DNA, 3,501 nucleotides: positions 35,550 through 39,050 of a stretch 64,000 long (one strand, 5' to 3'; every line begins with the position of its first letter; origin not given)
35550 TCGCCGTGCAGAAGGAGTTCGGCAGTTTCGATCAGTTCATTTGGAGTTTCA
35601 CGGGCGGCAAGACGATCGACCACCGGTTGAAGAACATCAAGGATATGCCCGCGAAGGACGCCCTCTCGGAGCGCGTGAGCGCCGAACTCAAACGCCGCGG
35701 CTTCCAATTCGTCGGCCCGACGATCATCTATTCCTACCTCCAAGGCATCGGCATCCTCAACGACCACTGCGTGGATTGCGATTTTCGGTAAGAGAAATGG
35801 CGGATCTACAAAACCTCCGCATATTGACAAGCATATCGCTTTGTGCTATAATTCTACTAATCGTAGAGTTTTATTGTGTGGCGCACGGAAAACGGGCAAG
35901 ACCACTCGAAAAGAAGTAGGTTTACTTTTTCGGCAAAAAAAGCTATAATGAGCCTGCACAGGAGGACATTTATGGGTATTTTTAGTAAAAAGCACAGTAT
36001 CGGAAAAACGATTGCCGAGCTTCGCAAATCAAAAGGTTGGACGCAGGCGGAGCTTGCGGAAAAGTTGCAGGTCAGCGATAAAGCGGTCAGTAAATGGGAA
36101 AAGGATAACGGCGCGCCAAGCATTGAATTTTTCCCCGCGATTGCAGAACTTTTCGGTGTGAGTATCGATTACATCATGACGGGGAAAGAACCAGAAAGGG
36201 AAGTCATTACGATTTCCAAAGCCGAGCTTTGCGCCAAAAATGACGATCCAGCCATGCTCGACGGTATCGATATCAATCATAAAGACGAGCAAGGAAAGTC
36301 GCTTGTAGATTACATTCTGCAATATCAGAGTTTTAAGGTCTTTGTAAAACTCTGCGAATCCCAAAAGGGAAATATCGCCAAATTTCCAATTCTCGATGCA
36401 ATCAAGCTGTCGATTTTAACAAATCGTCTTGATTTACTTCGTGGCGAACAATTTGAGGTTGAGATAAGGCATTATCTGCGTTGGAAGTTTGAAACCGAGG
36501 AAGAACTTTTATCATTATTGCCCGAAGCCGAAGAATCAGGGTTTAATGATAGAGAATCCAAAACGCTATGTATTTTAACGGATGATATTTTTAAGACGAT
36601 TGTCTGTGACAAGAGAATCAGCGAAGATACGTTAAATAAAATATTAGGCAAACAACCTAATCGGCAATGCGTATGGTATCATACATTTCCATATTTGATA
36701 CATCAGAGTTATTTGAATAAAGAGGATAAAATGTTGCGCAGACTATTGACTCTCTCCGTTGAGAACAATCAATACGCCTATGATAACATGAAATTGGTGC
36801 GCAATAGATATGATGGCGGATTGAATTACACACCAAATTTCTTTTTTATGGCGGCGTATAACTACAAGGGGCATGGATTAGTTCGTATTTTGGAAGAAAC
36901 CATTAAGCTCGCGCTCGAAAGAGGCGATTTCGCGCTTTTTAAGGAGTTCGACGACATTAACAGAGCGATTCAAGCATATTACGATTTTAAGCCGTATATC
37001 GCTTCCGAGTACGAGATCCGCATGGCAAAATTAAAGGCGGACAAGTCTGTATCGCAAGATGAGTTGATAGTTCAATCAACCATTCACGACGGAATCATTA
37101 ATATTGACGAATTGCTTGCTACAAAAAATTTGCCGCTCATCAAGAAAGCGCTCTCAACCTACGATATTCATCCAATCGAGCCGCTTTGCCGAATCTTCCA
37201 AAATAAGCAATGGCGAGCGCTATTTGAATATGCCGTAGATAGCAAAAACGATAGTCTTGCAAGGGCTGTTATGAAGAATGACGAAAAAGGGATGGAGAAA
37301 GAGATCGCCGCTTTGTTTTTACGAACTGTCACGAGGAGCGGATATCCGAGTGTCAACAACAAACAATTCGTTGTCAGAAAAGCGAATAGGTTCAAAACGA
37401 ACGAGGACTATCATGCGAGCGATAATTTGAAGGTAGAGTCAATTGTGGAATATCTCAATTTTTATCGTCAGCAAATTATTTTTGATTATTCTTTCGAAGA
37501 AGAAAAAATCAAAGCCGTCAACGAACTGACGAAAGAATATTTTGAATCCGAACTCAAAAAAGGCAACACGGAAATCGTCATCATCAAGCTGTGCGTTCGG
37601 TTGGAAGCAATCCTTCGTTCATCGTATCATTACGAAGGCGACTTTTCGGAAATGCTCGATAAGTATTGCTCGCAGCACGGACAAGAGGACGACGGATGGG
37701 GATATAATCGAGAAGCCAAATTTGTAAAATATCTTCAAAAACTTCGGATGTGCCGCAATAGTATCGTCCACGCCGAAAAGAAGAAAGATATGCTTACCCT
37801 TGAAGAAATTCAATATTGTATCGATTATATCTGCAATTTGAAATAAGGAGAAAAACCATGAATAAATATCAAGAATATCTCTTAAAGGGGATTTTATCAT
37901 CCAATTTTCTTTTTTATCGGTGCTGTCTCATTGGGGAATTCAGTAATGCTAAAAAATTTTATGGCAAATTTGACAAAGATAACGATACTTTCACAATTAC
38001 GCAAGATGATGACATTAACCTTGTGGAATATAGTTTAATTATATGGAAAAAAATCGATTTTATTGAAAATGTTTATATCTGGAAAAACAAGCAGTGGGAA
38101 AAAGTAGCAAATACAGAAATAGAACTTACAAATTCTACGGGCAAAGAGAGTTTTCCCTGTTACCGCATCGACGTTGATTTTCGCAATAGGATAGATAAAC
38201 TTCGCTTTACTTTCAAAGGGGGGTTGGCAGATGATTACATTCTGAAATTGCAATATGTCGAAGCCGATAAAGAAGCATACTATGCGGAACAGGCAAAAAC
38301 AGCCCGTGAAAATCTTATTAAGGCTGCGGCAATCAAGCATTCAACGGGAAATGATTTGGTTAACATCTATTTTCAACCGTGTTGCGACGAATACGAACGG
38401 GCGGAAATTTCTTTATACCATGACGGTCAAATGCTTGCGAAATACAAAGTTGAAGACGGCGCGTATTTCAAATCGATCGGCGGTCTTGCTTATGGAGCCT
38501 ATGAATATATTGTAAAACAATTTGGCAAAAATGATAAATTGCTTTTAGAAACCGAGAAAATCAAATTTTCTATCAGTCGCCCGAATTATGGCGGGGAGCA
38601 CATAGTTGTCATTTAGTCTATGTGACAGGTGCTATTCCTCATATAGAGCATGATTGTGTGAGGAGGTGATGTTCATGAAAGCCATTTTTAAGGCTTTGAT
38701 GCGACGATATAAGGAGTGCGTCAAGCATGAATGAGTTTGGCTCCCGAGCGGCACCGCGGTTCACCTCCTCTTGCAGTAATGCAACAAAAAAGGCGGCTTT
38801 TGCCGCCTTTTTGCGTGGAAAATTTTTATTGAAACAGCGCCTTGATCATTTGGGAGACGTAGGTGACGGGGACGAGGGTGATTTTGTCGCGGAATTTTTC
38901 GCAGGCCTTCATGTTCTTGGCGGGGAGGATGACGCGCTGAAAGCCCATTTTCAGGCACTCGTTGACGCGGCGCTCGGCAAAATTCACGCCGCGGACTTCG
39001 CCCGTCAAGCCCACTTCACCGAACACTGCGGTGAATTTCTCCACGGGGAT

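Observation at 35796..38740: AT-rich island with an HTH / ankyrin-like / HEPN-like protein and an unrecognisable partner: candidate new toxin or defence module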

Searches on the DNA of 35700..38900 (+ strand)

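Call 60: search_rna_families(source=window, start=35700, end=38900, threshold=evalue, max_evalue=10, show_alignments=3)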
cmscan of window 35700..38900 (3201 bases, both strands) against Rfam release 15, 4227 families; matches with E-value up to 10: 11.
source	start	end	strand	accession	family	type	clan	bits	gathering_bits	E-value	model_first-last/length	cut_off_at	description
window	38520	38580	-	RF02697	LDH1_5p_UTR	Cis-reg;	-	28.4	113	0.058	1-102/102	no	LDH1 5'UTR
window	38790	38878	+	RF01749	pan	Cis-reg;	-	22.7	36.2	0.86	1-92/92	no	pan motif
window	38786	38850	-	RF02057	STnc40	Gene; sRNA;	-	20.5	45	3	1-70/70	no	Salmonella enterica sRNA STnc40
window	38769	38815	+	RF02054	STnc420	Gene; sRNA;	-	20.1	70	1.7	1-58/58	no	Salmonella enterica sRNA STnc420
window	38566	38650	-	RF00604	SNORD88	Gene; snRNA; snoRNA; CD-box;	CL00071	19.7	46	0.69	1-91/91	no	Small nucleolar RNA SNORD88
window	37478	37517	+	RF01100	PK-BYV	Cis-reg;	-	19.4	50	0.73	1-40/40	no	3'-terminal pseudoknot in BYV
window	38783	38812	+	RF02082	STnc540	Gene; sRNA;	-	18.8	38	0.67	112-140/202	no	Enterobacterial sRNA STnc540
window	38765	38833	-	RF01985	ZEB2_AS1_2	Gene; lncRNA;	-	17.1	70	0.86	1-61/61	no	ZEB2 antisense RNA 1 conserved region 2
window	37612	37637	-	RF00067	SNORD15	Gene; snRNA; snoRNA; CD-box;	CL00045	17.1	75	1.2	1-146/146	no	Small nucleolar RNA SNORD15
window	38789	38810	-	RF00617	cHP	Cis-reg;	CL00129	15.8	40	9.8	18-38/45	no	Flavivirus capsid hairpin cHP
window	37830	37925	-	RF01295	SCARNA7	Gene; snRNA; snoRNA; scaRNA;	-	13.7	65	2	1-330/330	no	Small Cajal body-specific RNA 7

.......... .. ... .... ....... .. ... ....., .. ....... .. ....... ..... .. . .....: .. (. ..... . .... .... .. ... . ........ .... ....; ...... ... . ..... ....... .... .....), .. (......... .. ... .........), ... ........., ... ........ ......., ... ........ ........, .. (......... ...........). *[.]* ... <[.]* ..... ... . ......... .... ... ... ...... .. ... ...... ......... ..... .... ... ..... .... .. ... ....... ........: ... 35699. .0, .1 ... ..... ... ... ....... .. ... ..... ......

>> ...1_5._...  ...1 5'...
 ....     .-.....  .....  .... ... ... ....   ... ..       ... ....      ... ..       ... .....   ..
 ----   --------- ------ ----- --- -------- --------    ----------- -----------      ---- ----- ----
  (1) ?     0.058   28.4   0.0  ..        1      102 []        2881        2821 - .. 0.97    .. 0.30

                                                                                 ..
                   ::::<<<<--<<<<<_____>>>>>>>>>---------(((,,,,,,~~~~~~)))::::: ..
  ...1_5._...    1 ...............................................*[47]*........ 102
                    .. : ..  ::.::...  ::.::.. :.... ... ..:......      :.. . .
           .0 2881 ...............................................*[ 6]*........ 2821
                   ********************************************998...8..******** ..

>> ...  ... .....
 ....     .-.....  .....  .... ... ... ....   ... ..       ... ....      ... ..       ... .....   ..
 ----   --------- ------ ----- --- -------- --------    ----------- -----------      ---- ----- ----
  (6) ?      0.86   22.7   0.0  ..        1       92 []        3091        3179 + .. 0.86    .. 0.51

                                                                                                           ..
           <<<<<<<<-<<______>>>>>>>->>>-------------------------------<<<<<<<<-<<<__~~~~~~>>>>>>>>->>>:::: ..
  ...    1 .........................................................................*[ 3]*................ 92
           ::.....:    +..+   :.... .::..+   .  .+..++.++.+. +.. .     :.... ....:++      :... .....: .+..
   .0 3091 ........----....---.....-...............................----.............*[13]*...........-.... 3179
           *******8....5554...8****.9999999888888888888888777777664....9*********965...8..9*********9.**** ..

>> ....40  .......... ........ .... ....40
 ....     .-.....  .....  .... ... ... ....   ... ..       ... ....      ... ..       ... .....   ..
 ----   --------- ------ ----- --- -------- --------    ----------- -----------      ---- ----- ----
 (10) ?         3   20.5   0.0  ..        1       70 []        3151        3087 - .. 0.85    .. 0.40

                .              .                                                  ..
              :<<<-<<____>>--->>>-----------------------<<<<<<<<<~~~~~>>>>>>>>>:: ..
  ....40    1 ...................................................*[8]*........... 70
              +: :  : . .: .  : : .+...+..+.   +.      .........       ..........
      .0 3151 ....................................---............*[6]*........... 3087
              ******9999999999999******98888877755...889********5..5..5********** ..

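Call 72: build_rna_model(alignment_id=A9)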
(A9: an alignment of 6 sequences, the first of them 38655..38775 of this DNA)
Model R1 built from alignment A9 (6 sequences, 122 columns); structure: RNAalifold consensus.
model positions 95; base pairs 26; branch points 1; effective number of sequences 1.55; information 0.602 bits per position. Calibrated on 0.2 Mb of random sequence (short: E-values are rough).
structure used (alignment columns):
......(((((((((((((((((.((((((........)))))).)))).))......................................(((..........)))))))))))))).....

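Call 74: search_with_rna_model(model_id=R1, sources=[window, L007, L008, L010, L013, L015, L017, L018, L019, L020, L021, L022, L023, L025, L026, L027, L028, L029, L030, L031, L032, L033, L034, L035, L036, L037, L038, L039, L040, L041, L042, L043, L044, L045, L046, L047, L048, L049, L050, L051, L052, L053, L054, L055, L056, L057, L058, L059, L060, L061, L062], max_evalue=1)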
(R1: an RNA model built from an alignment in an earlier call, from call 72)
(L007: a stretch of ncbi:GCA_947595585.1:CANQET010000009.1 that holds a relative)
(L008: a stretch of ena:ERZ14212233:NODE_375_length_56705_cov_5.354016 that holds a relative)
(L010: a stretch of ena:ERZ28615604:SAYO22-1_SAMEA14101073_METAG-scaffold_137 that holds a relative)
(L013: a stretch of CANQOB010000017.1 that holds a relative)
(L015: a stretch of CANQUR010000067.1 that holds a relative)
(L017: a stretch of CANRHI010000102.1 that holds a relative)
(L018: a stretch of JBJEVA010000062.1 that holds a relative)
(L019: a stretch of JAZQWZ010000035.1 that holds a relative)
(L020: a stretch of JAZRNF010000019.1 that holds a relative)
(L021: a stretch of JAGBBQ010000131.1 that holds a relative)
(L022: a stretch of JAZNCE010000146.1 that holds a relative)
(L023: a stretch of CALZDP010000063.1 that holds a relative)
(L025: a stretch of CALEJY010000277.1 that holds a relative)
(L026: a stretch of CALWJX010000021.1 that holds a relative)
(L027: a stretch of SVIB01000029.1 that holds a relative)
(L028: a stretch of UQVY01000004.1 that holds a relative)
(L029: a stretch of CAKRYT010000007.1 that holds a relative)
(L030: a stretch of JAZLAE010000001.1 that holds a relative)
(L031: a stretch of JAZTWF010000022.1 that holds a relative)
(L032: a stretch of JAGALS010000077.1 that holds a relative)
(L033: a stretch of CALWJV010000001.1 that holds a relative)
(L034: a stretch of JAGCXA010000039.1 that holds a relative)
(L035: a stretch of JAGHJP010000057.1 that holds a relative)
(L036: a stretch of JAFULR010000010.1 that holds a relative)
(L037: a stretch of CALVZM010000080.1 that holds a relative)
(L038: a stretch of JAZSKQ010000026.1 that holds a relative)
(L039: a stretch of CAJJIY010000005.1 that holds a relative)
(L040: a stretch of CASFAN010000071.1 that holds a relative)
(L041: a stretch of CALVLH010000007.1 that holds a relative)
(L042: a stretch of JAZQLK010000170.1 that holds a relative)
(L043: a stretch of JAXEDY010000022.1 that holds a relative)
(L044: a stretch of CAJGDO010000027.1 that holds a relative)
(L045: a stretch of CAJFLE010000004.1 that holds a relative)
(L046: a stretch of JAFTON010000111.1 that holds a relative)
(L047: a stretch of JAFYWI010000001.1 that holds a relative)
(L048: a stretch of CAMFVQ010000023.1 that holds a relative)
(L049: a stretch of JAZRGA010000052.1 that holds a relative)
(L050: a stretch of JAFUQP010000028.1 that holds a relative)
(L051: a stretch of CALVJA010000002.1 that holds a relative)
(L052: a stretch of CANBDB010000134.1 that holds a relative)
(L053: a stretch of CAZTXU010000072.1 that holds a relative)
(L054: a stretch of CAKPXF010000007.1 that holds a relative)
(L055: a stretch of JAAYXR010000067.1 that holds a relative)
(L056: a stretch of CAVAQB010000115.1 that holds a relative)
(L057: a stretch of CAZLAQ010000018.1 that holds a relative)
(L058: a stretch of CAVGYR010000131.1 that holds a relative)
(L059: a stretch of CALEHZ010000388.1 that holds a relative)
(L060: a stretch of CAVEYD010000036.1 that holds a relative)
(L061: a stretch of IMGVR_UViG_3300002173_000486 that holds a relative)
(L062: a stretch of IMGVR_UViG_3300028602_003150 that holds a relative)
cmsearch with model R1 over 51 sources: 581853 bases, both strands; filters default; matches with E-value up to 1: 9.
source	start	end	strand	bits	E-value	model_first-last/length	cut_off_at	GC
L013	7801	7895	+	114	3e-24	1-95/95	no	0.53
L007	10695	10789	+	109.4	3.8e-23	1-95/95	no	0.52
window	38655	38775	+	100.6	4.9e-21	1-95/95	no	0.5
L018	1851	1970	+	83.3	6.7e-17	1-95/95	no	0.45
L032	7220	7341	-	80.9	2.5e-16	1-95/95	no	0.46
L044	7809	7931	-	34.8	2.9e-05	1-95/95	no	0.37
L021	3498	3588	-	26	0.0037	1-95/95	no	0.46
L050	7737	7832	-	23.8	0.013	1-95/95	no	0.45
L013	7801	7895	-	19.9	0.11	1-95/95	no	0.53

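Call 75: search_with_rna_model(model_id=R1, sources=[L064, L065, L066, L067, L068, L069, L070, L071, L072, L073, L074, L075, L076, L077, L078, L079, L080, L081, L082, L083, L084, L085, L086, L087, L088, L089, L090, L091, L092, L093, L094, L095, L096, L097, L098, L099, L100, L101, L102, L103, L104, L105, L106, L107, L108, L109, L110, L111, L112, L113, L114, L115, L116, L117, L118, L119, L120, L121, L122, L123, L124], max_evalue=1)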
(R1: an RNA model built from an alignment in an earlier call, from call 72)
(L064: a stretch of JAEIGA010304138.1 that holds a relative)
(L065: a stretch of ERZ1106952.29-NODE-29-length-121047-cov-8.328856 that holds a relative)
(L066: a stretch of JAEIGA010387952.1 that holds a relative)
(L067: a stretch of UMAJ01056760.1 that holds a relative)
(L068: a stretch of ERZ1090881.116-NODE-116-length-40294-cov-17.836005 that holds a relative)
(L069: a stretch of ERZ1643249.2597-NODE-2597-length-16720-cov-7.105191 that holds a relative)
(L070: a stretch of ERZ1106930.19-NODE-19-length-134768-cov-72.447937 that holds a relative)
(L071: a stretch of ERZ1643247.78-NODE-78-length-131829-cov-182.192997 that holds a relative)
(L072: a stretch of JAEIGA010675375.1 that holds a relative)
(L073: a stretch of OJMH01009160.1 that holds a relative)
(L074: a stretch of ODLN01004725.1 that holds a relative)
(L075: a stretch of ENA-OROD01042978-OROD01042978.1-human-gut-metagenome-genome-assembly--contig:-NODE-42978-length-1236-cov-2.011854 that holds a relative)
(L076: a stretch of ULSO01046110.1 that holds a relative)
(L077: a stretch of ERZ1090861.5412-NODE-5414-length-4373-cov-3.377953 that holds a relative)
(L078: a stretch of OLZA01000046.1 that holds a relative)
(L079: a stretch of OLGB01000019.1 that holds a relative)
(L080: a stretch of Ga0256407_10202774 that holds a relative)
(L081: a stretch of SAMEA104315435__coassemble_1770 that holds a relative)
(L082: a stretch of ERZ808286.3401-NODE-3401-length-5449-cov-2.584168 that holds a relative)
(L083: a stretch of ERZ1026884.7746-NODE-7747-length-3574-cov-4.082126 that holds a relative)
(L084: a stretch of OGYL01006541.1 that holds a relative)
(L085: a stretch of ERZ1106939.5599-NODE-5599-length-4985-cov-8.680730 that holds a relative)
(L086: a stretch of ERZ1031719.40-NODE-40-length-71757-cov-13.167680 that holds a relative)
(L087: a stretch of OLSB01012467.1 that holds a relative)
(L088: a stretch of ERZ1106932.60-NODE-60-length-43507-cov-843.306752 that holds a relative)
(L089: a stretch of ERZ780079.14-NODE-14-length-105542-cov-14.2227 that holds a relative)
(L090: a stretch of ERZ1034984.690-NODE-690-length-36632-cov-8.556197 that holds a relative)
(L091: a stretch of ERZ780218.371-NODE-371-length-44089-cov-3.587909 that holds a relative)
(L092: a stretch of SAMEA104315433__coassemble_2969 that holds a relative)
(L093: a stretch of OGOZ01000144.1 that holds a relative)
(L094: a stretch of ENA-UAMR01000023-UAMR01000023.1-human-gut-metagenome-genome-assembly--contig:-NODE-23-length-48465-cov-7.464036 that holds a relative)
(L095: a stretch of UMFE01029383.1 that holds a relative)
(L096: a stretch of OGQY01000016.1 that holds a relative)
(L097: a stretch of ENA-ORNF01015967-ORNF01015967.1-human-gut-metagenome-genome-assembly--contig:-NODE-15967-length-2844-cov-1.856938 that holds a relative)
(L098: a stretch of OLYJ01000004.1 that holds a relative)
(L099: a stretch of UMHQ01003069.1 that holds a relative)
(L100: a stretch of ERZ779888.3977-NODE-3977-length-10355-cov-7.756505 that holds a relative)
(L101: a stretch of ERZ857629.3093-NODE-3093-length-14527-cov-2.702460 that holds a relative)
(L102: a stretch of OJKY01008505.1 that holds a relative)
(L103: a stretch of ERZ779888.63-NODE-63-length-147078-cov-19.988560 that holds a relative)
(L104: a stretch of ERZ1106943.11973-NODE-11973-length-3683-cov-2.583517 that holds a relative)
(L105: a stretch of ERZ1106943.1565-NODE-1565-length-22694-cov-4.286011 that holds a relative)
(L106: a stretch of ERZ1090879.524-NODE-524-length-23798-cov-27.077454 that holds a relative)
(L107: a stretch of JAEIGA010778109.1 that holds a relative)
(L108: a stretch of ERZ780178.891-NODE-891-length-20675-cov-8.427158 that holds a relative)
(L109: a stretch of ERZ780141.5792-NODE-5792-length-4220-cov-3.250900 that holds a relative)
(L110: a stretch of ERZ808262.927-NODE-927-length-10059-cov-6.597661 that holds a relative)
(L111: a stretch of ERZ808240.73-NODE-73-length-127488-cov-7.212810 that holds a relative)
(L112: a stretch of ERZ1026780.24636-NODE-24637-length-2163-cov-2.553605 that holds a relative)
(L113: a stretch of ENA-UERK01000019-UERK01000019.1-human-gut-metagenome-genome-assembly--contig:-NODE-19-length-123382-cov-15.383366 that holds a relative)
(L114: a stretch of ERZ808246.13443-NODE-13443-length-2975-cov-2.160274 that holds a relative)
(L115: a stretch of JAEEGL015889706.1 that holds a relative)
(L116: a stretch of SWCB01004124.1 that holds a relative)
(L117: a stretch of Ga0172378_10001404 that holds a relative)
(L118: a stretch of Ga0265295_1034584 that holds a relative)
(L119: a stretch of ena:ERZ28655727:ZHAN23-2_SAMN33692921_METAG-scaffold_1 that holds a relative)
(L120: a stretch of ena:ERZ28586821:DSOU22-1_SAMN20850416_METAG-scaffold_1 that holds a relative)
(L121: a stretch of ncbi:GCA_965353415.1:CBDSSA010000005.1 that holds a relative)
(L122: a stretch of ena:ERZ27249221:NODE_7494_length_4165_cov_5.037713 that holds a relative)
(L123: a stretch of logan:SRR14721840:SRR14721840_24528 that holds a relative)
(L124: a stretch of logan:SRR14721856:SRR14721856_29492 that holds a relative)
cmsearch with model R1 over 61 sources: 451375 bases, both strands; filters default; matches with E-value up to 1: 5.
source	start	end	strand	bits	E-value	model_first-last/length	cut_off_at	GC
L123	6649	6768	+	78.7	6.8e-16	1-95/95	no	0.47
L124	2868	2987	+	78.7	6.8e-16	1-95/95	no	0.47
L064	2359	2454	-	74.9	5.5e-15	1-95/95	no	0.51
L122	4106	4165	+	57.6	7.5e-11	1-60/95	3'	0.42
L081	2837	2921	-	18.1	0.22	1-95/95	no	0.4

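Call 76: search_with_rna_model(model_id=R1, sources=[window, L007, L013, L018, L032, L044, L021, L050, L123, L064, L122, L081], max_evalue=0.05, make_alignment=true)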
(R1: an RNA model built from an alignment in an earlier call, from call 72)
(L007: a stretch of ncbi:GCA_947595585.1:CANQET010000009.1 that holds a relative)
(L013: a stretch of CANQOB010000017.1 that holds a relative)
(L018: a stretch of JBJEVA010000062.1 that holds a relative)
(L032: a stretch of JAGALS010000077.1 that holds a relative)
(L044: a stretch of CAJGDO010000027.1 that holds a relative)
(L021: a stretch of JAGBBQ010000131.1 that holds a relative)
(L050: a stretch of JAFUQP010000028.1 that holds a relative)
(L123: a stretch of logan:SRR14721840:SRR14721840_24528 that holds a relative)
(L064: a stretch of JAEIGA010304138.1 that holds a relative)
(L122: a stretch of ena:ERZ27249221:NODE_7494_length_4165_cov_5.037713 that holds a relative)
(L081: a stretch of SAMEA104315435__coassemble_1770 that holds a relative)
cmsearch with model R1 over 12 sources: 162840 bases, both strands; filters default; matches with E-value up to 0.05: 12.
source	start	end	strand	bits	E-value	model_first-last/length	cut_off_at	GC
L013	7801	7895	+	114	8.3e-25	1-95/95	no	0.53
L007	10695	10789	+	109.4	1.1e-23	1-95/95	no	0.52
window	38655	38775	+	100.6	1.4e-21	1-95/95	no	0.5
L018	1851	1970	+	83.3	1.9e-17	1-95/95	no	0.45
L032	7220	7341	-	80.9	7.1e-17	1-95/95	no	0.46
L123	6649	6768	+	78.7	2.5e-16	1-95/95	no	0.47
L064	2359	2454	-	74.9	2e-15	1-95/95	no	0.51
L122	4106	4165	+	57.6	2.7e-11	1-60/95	3'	0.42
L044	7809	7931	-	34.8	8.3e-06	1-95/95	no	0.37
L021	3498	3588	-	26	0.001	1-95/95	no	0.46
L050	7737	7832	-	23.8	0.0036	1-95/95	no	0.45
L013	7801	7895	-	19.9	0.031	1-95/95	no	0.53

Alignment A10: 12 matches aligned to the model, 190 columns, each read 5' to 3' on its own strand. Consensus structure (alignment columns), stored with it:
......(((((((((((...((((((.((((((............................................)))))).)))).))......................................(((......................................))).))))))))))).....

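Call 83: search_with_rna_model(model_id=R1, sources=[window, L007, L013, L018, L032, L044, L021, L050, L123, L064], max_evalue=0.005, make_alignment=true)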
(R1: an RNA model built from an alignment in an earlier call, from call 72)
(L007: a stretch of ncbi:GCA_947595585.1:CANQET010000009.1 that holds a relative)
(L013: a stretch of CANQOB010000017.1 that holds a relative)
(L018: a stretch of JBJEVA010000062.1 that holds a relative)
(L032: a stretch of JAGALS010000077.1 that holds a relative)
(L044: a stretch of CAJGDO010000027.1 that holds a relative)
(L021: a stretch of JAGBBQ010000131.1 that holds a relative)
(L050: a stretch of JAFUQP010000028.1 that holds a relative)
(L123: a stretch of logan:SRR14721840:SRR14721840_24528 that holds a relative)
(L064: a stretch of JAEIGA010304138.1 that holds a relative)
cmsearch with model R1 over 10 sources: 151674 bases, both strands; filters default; matches with E-value up to 0.005: 10.
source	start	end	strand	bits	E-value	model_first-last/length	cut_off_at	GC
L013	7801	7895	+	114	7.7e-25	1-95/95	no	0.53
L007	10695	10789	+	109.4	1e-23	1-95/95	no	0.52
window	38655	38775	+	100.6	1.3e-21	1-95/95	no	0.5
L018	1851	1970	+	83.3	1.8e-17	1-95/95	no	0.45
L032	7220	7341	-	80.9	6.6e-17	1-95/95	no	0.46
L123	6649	6768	+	78.7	2.3e-16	1-95/95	no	0.47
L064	2359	2454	-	74.9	1.9e-15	1-95/95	no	0.51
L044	7809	7931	-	34.8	7.7e-06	1-95/95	no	0.37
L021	3498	3588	-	26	0.00096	1-95/95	no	0.46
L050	7737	7832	-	23.8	0.0033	1-95/95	no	0.45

Alignment A11: 10 matches aligned to the model, 127 columns, each read 5' to 3' on its own strand. Consensus structure (alignment columns), stored with it:
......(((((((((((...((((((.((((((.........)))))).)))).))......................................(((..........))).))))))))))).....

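Call 85: build_rna_model(alignment_id=A11)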
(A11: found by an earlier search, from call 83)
Model R2 built from alignment A11 (10 sequences, 127 columns); structure: stored with the alignment.
model positions 96; base pairs 26; branch points 1; effective number of sequences 2.86; information 0.596 bits per position. Calibrated on 0.2 Mb of random sequence (short: E-values are rough).
structure used (alignment columns):
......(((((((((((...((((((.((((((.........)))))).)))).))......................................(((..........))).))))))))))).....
